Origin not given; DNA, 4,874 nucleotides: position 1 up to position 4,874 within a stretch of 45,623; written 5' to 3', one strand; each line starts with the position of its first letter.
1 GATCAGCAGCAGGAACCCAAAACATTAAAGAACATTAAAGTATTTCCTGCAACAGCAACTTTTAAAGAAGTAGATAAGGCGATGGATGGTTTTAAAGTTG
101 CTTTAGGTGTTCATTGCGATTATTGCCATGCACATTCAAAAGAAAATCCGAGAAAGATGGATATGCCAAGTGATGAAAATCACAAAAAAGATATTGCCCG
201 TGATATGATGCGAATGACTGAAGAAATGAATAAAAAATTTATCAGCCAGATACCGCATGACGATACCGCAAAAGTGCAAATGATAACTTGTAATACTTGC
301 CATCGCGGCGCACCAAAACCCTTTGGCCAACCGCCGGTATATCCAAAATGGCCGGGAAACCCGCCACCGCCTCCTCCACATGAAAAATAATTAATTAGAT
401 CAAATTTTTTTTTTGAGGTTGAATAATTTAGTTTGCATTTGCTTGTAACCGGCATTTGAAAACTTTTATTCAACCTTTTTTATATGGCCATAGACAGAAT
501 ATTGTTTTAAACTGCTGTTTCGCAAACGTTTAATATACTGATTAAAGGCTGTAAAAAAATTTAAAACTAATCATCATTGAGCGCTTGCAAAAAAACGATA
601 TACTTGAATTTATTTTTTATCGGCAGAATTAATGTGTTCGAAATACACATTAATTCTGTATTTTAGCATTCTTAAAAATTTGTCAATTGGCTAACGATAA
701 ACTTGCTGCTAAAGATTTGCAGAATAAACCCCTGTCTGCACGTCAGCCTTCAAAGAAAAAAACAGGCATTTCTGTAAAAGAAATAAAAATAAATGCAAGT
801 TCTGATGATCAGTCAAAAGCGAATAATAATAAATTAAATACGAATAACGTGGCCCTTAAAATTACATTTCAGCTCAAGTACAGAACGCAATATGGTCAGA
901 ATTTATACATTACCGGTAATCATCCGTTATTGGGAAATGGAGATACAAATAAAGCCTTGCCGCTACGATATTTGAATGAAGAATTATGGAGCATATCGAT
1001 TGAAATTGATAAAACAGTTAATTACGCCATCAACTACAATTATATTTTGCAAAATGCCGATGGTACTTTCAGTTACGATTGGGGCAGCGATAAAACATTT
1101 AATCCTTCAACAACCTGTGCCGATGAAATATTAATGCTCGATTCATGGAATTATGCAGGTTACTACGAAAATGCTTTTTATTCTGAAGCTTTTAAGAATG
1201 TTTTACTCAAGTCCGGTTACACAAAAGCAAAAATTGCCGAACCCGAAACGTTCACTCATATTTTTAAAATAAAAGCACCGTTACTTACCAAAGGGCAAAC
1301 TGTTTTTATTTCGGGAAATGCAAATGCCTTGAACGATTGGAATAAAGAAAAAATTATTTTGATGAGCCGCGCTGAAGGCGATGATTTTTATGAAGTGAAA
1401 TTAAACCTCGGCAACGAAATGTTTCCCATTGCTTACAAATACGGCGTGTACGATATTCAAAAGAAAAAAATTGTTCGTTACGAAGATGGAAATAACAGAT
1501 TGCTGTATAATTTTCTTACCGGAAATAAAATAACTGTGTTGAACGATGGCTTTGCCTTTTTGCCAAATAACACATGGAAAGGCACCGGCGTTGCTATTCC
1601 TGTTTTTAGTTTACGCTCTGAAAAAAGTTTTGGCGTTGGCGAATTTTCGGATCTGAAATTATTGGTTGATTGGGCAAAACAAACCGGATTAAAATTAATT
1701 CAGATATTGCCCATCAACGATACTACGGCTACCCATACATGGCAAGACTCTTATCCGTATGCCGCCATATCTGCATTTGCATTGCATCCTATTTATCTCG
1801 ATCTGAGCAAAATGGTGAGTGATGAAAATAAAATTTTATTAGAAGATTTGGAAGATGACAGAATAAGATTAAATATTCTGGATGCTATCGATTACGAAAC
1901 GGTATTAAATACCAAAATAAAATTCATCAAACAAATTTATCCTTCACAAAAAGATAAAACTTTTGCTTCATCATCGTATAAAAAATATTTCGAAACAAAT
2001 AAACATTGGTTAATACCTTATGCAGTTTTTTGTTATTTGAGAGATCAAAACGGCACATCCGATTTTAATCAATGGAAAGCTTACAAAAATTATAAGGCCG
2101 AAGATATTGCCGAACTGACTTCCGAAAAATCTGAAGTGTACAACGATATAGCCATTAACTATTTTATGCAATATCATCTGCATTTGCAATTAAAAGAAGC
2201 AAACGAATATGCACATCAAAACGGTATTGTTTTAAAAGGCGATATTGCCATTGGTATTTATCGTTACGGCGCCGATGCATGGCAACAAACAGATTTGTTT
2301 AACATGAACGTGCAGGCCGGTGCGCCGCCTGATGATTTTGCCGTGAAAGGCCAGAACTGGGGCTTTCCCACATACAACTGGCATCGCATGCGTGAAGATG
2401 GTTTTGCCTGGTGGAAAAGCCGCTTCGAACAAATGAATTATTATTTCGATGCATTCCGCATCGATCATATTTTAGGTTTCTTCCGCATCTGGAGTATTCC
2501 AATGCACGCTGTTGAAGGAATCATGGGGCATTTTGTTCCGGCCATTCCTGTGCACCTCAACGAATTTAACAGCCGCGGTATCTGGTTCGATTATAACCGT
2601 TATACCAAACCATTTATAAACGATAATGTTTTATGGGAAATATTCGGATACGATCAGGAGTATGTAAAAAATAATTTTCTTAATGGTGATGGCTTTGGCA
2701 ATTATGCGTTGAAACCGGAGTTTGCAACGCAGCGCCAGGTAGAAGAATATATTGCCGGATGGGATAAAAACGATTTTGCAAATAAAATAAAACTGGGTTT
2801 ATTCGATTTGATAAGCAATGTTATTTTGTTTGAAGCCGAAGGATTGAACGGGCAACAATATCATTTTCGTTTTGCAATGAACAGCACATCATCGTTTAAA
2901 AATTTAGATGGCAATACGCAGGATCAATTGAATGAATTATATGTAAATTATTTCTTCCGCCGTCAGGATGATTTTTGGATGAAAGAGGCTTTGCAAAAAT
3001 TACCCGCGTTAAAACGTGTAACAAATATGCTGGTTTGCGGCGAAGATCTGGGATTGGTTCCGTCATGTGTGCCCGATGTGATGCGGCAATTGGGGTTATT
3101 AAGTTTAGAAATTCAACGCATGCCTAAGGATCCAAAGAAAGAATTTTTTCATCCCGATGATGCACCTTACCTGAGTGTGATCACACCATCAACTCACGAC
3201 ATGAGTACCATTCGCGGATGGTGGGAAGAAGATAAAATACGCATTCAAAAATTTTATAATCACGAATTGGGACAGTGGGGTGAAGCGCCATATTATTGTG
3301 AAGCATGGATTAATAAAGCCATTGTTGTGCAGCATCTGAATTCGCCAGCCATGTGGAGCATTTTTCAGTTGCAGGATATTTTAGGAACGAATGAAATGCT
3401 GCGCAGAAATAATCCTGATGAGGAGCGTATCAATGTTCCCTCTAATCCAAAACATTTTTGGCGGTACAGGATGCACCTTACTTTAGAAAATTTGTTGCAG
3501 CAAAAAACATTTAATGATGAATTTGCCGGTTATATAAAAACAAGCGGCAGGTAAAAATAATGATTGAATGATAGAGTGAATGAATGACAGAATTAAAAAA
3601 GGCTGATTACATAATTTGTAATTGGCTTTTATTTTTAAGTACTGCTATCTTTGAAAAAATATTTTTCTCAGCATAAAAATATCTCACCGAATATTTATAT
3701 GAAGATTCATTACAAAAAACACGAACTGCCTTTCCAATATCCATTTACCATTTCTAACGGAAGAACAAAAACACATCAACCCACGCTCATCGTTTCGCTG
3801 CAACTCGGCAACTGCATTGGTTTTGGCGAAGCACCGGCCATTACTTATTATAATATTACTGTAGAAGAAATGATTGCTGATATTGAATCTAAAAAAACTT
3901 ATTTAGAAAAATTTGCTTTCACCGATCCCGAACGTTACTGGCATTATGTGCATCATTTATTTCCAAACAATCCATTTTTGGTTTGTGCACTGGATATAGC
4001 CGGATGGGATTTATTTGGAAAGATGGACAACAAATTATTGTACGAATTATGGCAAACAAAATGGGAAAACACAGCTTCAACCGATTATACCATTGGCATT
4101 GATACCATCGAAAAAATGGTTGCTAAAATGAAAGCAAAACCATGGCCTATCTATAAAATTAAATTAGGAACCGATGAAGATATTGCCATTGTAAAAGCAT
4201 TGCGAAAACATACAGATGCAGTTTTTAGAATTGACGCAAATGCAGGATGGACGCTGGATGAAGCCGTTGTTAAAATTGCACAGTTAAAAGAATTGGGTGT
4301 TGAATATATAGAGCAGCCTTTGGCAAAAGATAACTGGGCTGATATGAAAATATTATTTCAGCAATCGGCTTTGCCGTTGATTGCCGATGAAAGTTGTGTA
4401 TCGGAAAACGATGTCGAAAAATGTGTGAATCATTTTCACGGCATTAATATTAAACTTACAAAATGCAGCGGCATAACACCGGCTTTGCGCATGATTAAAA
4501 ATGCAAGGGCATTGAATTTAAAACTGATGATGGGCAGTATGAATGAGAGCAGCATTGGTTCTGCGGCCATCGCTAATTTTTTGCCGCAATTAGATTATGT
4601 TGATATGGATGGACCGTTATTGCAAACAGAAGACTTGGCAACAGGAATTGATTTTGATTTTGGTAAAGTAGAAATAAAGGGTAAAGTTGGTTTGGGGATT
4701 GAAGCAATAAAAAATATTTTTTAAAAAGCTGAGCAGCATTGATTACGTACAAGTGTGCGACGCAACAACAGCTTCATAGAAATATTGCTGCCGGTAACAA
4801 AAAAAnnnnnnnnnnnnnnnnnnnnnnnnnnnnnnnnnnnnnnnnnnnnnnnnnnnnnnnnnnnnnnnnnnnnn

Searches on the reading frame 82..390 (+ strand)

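Call 71: search_protein_families(library=pfam, proteins=[window:82-390:+], max_evalue=0.00001)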
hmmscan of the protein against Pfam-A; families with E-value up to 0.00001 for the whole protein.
window:82-390:+ (102 aa): 1 family
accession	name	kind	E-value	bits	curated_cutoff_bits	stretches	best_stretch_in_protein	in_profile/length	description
PF02276.23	CytoC_RC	-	1.4e-09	38.2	22.4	1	11-80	83-139/310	Photosynthetic reaction centre cytochrome C subunit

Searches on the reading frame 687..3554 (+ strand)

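Call 71: search_protein_families(library=pfam, proteins=[window:687-3554:+], max_evalue=0.00001)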
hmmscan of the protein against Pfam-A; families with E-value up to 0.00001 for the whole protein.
window:687-3554:+ (955 aa): 2 families
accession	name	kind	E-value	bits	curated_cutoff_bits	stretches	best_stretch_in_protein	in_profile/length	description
PF02446.23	Glyco_hydro_77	-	2.2e-143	479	25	1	304-930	1-460/465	4-alpha-glucanotransferase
PF00686.25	CBM_20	-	7.6e-27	93.4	23.3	2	58-145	3-92/97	Starch binding domain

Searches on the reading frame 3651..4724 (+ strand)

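Call 43: search_protein_families(library=pfam, proteins=[window:3651-4724:+], max_evalue=0.00001)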
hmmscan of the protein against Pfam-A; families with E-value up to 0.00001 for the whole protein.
window:3651-4724:+ (357 aa): 1 family
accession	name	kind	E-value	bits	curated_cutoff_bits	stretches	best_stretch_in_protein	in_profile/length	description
PF13378.12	MR_MLE_C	-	1e-30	107.5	29.4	1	159-351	8-214/219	Enolase C-terminal domain-like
